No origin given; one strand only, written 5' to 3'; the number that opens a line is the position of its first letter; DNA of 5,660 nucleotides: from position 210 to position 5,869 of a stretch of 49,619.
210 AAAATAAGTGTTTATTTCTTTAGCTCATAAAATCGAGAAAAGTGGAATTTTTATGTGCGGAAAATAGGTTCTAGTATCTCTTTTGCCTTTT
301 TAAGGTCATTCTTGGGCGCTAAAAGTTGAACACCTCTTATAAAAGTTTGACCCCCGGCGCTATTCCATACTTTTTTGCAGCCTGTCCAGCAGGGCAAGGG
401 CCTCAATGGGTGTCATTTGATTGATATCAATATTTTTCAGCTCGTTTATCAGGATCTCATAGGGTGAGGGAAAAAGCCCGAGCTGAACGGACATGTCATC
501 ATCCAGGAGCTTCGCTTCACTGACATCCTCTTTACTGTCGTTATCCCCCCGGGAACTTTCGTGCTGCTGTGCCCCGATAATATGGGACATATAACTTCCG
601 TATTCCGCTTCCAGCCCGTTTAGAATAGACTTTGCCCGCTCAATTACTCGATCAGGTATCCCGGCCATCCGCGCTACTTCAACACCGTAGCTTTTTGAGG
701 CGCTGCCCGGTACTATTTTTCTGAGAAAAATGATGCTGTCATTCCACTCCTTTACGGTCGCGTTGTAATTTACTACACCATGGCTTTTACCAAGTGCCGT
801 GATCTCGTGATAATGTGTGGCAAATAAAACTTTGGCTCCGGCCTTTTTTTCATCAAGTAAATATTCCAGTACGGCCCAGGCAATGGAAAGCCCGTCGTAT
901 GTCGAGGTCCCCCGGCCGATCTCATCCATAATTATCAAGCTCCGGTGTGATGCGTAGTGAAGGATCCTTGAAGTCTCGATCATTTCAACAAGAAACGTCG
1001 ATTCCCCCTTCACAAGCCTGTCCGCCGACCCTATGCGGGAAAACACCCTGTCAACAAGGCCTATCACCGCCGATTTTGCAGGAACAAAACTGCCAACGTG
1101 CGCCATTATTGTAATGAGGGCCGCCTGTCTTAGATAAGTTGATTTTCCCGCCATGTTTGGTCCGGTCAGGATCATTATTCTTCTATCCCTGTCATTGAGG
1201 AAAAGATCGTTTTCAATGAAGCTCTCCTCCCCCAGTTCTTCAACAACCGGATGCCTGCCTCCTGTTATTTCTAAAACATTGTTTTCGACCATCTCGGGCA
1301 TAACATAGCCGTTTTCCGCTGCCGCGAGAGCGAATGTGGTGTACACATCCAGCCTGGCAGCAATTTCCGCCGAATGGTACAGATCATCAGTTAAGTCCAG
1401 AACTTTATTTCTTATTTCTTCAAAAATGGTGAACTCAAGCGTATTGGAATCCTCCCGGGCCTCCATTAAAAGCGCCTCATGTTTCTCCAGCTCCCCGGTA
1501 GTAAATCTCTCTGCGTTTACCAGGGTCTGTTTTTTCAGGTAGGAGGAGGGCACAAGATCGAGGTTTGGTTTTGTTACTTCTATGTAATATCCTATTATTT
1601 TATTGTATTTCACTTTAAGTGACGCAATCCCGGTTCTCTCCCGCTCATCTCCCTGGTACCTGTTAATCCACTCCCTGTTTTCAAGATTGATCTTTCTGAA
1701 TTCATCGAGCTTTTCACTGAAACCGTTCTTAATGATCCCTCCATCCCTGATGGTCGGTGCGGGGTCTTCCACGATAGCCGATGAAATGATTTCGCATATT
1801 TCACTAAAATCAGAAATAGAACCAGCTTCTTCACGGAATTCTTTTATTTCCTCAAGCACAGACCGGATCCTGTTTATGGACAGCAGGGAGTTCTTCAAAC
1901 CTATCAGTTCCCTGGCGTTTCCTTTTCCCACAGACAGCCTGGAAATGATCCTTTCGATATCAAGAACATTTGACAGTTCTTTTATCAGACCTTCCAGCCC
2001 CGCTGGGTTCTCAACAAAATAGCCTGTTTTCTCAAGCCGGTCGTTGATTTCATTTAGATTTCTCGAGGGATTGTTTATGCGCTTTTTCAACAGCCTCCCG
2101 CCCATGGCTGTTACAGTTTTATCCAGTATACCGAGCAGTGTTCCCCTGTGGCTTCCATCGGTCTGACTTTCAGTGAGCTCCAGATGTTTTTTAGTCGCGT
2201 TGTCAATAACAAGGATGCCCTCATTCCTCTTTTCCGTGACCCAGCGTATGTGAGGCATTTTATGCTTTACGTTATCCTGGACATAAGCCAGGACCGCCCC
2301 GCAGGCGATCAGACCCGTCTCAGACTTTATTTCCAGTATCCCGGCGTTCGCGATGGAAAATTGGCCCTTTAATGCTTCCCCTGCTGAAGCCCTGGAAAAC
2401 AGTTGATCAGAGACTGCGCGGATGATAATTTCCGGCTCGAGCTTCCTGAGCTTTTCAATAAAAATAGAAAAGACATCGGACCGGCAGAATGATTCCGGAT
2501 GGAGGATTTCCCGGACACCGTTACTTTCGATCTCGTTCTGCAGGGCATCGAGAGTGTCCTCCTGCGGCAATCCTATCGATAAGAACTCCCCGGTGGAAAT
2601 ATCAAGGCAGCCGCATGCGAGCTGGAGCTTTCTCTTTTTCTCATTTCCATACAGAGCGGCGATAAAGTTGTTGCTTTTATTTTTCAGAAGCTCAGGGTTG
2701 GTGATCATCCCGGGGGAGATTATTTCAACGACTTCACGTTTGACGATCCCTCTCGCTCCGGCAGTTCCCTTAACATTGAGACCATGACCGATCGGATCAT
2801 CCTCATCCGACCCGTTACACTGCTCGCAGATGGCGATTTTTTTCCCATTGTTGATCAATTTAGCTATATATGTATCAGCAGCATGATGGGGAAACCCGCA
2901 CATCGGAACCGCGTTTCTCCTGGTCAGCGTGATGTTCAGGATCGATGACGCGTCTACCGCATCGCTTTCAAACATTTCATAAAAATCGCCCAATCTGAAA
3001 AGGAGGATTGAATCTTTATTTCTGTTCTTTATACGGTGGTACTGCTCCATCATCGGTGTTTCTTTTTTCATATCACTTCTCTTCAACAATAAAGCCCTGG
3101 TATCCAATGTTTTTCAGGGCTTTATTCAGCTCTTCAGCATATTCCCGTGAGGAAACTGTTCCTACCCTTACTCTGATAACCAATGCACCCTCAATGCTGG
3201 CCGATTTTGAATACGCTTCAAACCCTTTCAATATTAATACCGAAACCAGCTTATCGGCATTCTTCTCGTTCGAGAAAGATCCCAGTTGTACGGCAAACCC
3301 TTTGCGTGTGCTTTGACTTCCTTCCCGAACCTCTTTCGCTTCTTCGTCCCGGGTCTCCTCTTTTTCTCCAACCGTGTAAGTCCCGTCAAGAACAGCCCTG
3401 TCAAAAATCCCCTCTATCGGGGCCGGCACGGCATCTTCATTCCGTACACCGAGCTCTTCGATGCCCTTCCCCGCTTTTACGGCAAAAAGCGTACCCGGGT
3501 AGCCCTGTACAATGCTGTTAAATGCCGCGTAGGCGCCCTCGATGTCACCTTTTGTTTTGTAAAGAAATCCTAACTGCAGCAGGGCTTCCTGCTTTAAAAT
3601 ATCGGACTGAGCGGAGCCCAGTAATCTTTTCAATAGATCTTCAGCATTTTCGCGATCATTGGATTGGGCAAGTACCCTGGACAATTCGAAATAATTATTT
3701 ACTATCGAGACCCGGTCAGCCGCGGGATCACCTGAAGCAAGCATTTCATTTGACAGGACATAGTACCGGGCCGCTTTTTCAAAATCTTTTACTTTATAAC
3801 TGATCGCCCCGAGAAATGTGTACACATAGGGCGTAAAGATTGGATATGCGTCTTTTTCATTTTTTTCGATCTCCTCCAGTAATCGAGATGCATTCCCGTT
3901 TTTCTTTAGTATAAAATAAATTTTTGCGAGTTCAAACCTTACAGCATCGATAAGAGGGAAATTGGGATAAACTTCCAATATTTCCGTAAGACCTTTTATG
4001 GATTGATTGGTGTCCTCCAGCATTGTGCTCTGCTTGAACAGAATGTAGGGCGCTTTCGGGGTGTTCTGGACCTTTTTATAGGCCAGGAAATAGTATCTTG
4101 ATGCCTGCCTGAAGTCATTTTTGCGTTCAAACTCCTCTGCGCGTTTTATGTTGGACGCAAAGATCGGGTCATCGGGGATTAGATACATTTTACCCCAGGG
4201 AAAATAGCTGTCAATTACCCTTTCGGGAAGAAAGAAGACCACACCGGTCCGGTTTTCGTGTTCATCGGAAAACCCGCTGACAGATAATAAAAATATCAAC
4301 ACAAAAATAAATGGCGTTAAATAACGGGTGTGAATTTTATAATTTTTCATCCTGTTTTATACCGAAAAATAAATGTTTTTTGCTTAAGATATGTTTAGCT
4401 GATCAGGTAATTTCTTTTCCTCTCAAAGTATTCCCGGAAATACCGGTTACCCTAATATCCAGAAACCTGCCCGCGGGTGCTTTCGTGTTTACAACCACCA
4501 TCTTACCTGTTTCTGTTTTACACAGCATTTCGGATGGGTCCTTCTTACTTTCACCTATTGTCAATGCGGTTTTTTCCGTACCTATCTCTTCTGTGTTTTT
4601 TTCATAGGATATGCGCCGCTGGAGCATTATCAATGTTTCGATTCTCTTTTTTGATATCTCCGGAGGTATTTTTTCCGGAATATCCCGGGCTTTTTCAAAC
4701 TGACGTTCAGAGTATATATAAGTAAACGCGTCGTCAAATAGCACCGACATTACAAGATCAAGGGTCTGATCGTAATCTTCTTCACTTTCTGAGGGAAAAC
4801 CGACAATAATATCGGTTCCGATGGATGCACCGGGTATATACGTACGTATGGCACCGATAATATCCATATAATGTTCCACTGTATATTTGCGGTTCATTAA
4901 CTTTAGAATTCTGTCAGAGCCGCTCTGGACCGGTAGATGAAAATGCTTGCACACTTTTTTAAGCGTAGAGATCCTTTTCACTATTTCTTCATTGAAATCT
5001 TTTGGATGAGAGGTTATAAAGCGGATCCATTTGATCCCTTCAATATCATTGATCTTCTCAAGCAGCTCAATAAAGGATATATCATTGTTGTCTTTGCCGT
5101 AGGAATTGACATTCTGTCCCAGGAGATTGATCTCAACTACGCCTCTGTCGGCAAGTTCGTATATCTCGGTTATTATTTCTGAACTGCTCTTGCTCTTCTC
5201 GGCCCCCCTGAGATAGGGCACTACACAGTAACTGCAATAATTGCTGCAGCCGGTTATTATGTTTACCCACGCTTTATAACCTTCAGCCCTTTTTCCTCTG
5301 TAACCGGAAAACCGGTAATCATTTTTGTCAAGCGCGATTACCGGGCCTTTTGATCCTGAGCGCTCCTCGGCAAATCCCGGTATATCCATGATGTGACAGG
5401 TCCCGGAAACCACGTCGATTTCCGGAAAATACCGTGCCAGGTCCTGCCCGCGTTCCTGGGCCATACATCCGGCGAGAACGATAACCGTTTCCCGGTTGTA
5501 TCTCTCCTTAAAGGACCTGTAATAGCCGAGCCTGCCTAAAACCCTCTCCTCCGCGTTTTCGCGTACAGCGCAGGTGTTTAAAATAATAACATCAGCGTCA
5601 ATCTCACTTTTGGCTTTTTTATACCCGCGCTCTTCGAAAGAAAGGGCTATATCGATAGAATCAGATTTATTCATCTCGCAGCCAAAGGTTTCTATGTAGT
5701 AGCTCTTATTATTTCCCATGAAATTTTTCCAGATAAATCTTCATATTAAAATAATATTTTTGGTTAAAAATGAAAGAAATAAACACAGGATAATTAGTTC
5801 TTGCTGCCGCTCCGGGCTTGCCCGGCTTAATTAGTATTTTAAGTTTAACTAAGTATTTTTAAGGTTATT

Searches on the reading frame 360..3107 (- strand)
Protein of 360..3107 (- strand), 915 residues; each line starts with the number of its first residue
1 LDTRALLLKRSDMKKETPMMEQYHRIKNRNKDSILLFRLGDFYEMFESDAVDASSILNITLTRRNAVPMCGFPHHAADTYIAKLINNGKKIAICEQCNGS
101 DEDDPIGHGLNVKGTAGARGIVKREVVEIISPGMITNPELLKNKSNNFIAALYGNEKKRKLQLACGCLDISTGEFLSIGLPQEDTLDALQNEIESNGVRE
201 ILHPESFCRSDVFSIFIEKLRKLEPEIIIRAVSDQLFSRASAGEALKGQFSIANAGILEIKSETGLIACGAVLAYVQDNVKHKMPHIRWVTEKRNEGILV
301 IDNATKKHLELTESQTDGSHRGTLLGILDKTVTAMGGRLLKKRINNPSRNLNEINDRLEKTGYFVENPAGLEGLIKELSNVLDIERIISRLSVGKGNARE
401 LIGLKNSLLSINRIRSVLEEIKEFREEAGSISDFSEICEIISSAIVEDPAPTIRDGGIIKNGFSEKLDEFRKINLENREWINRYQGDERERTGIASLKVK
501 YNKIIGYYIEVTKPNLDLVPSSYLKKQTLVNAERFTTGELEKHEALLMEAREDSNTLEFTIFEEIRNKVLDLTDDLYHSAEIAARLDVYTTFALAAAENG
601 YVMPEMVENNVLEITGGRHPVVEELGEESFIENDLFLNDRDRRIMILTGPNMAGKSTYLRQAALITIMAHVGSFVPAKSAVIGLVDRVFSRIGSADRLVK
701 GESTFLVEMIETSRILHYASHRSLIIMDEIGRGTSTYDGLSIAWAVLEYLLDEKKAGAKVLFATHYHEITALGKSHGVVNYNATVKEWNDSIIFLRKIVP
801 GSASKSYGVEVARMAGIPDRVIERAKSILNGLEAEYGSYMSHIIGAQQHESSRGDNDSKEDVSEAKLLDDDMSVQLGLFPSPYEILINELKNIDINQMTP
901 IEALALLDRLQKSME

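Call 37: search_protein_families(library=pfam, proteins=[window:360-3107:-], max_evalue=0.00001)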
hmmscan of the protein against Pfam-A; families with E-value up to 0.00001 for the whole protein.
window:360-3107:- (915 aa): 5 families
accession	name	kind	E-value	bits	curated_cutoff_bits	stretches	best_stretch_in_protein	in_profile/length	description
PF00488.27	MutS_V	-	8.1e-81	270.9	30.2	1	645-833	1-188/188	MutS domain V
PF05192.23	MutS_III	-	1.5e-43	149.8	34.1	1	304-593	1-194/194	MutS domain III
PF01624.25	MutS_I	-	7.7e-37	126.4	20.6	1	17-137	1-111/113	MutS domain I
PF05190.23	MutS_IV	-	1.7e-27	96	22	1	462-552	1-91/92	MutS family domain IV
PF05188.22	MutS_II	-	2.4e-12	47.8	25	1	147-288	1-133/133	MutS domain II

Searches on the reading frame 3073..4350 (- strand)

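Call 37: search_protein_families(library=pfam, proteins=[window:3073-4350:-], max_evalue=0.00001)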
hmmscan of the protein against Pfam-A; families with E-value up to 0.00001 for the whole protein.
window:3073-4350:- (425 aa): 4 families
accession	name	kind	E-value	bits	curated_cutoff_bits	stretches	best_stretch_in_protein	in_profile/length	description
PF05036.18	SPOR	-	2.2e-17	63.5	21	1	349-422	2-75/76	SPOR domain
PF07719.23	TPR_2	-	6.4e-07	29.5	27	0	175-197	2-24/34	Tetratricopeptide repeat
PF13428.12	TPR_14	-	7.8e-07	29.6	23.5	0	255-288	2-35/44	Tetratricopeptide repeat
PF13174.12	TPR_6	-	2.3e-06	28.3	26.3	0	255-286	1-32/33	Tetratricopeptide repeat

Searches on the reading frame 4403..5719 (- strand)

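Call 37: search_protein_families(library=pfam, proteins=[window:4403-5719:-], max_evalue=0.00001)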
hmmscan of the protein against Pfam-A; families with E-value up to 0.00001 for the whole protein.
window:4403-5719:- (438 aa): 2 families
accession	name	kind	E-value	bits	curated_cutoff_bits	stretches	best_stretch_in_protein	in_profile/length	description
PF04055.27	Radical_SAM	-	3.6e-27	96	29.5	1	152-323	1-166/166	Radical SAM superfamily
PF00919.26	UPF0004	-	1.2e-26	93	27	1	7-106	2-98/98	Uncharacterized protein family UPF0004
